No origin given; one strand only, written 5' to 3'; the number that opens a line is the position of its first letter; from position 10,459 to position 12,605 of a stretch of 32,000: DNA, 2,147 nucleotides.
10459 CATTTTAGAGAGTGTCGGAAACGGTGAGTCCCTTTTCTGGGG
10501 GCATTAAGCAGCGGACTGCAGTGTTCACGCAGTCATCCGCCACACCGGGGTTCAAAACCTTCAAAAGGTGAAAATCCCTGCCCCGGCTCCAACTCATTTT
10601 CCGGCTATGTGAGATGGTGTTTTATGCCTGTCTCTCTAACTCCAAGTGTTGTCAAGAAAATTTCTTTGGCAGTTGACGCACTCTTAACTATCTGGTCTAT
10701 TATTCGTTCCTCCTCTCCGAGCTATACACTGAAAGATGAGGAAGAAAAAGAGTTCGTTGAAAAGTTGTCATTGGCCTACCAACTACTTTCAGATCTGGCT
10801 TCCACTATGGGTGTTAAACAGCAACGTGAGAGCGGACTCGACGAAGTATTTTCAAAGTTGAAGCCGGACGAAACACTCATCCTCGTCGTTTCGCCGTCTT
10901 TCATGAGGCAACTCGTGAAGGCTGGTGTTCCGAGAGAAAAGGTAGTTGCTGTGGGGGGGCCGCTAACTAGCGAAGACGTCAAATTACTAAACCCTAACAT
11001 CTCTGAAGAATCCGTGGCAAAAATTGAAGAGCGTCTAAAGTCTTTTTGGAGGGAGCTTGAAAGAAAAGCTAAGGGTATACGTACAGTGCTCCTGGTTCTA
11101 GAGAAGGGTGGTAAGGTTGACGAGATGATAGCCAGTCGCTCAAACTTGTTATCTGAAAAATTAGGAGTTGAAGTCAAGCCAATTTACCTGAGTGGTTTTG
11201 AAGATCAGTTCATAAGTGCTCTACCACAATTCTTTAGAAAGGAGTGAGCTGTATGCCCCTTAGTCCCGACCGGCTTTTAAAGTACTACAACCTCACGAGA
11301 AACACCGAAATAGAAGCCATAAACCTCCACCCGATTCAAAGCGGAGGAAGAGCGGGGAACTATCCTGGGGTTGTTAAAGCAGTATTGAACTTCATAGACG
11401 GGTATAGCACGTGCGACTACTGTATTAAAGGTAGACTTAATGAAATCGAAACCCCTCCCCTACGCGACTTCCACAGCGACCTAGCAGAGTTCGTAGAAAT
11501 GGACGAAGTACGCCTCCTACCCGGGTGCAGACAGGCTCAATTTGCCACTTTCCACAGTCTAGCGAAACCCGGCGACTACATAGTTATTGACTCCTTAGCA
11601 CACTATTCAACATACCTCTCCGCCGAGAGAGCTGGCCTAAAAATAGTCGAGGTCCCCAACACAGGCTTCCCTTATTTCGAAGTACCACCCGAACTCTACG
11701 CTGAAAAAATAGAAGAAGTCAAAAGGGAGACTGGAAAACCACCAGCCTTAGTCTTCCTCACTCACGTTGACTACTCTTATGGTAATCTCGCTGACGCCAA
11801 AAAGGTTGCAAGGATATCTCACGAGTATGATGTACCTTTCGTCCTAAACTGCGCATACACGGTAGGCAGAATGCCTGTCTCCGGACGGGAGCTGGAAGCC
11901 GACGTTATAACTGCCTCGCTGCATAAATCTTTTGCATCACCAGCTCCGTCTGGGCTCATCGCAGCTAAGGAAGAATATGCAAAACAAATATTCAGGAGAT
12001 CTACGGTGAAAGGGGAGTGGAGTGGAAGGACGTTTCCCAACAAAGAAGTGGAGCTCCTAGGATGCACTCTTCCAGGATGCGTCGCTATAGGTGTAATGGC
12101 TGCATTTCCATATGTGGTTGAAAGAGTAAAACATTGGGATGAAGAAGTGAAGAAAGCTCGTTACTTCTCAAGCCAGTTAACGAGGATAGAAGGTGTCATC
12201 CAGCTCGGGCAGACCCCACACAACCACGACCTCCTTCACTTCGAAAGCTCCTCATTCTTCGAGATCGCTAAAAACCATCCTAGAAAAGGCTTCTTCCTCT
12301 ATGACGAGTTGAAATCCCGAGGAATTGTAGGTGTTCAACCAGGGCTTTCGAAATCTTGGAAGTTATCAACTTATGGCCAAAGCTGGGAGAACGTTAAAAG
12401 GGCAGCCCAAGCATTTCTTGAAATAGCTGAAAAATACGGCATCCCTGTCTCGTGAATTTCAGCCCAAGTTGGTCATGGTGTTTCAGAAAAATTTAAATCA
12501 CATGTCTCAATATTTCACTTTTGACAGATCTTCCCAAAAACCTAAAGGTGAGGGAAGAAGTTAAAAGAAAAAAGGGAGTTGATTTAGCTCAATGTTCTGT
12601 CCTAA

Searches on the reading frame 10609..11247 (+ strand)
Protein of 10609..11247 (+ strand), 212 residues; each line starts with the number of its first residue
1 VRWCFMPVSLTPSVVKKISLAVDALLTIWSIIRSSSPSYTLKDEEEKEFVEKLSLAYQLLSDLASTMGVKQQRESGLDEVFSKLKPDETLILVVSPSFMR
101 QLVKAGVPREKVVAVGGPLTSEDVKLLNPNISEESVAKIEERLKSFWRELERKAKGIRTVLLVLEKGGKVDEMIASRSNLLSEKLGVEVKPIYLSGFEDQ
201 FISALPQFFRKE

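Call 61: search_protein_families(library=ncbifam, proteins=[window:10609-11247:+], max_evalue=0.001)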
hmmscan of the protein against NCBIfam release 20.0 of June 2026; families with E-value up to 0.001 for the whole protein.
window:10609-11247:+ (212 aa): 0 families

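Call 62: search_protein_families(library=pfam, proteins=[window:10609-11247:+], max_evalue=0.001)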
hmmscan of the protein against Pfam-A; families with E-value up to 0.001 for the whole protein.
window:10609-11247:+ (212 aa): 1 family
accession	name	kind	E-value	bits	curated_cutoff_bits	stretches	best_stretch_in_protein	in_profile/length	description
PF09873.14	DUF2100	-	4.2e-19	69.7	23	1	18-182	40-199/210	Uncharacterized protein conserved in archaea (DUF2100)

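Call 64: search_solved_structures(query=window:10609-11247:+, max_evalue=1, show_alignments=1)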
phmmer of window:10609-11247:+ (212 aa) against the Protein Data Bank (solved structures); distinct sequences matched with E-value up to 1: 1.
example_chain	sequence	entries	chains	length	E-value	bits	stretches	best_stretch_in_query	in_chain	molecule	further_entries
3wkr_C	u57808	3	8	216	0.077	16.3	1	21-178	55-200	Uncharacterized protein MJ1481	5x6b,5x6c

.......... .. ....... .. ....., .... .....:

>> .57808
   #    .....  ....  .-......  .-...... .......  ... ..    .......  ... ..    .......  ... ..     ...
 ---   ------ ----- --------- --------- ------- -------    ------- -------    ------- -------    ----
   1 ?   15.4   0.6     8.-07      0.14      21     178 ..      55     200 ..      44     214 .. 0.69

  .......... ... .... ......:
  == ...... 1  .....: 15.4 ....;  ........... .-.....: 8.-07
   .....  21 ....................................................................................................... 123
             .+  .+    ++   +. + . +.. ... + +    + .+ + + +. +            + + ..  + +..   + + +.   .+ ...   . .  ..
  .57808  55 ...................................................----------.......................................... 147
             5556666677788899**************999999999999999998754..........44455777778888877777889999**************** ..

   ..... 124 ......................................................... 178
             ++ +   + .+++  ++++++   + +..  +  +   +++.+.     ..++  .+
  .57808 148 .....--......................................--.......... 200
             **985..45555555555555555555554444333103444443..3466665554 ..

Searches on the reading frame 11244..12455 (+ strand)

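Call 61: search_protein_families(library=ncbifam, proteins=[window:11244-12455:+], max_evalue=0.001)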
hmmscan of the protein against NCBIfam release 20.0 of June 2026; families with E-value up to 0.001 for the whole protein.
window:11244-12455:+ (403 aa): 15 families
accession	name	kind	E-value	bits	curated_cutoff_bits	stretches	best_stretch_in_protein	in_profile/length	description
NF006810.0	PRK09331.1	subfamily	1.1e-163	544.7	301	1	13-401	9-395/397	Sep-tRNA:Cys-tRNA synthetase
TIGR02539.1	SepCysS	equivalog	4.4e-148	493.2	365.25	1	18-398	1-369/370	O-phospho-L-seryl-tRNA:Cys-tRNA synthase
TIGR01979.1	sufS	subfamily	3.3e-08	32.8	475.1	1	106-248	104-240/403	SufS family cysteine desulfurase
TIGR01977.1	am_tr_V_EF2568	hypoth_equivalog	1.2e-06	27.8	377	1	152-246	123-217/376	cysteine desulfurase family protein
TIGR04343.1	egtE_PLP_lyase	equivalog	1.5e-06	27.3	400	1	164-251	141-225/370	ergothioneine biosynthesis PLP-dependent enzyme EgtE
NF000586.1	PRK00011.1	subfamily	4e-06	25.8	335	1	96-249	88-240/404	serine hydroxymethyltransferase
NF041166.1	f2_encap_cargo1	exception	1.9e-05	24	800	1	158-245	378-464/623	family 2A encapsulin nanocompartment cargo protein cysteine desulfurase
TIGR03301.1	PhnW-AepZ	equivalog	5.3e-05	22.8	360.8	1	168-248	127-207/355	2-aminoethylphosphonate aminotransferase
NF040779.1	Sec_lyase_SclA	exception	0.00011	21.3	525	1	105-249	80-219/378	selenocysteine lyase SclA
TIGR02006.1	IscS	equivalog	0.00014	21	643.2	1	156-240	132-213/402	IscS subfamily cysteine desulfurase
TIGR03402.1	FeS_nifS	equivalog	0.00029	19.7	530.75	1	156-231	126-201/379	cysteine desulfurase NifS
NF047599.1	SerpalmtaseBetaP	equivalog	0.00032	19.5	500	1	76-217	93-225/394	serine palmitoyltransferase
NF002806.0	PRK02948.1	subfamily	0.00048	19.2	304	1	141-231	112-203/381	IscS subfamily cysteine desulfurase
NF010611.0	PRK14012.1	equivalog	0.00063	18.8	548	1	157-240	137-217/406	IscS subfamily cysteine desulfurase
TIGR03403.1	nifS_epsilon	equivalog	0.00093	18.1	587.7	0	155-234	129-207/382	NifS family cysteine desulfurase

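Call 62: search_protein_families(library=pfam, proteins=[window:11244-12455:+], max_evalue=0.001)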
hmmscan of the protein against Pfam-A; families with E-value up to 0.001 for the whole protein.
window:11244-12455:+ (403 aa): 4 families
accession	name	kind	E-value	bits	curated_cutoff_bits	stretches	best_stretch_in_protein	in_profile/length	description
PF05889.19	SepSecS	-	3e-25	89.2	21.1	1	110-399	101-371/389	O-phosphoseryl-tRNA(Sec) selenium transferase, SepSecS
PF00266.25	Aminotran_5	-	4.5e-13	49.4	21.5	1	89-330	64-311/371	Aminotransferase class-V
PF00155.27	Aminotran_1_2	-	2.4e-08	34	19.7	1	65-249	35-241/361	Aminotransferase class I and II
PF01041.23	DegT_DnrJ_EryC1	-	0.0006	19.6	19.8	1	73-208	26-151/360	DegT/DnrJ/EryC1/StrS aminotransferase family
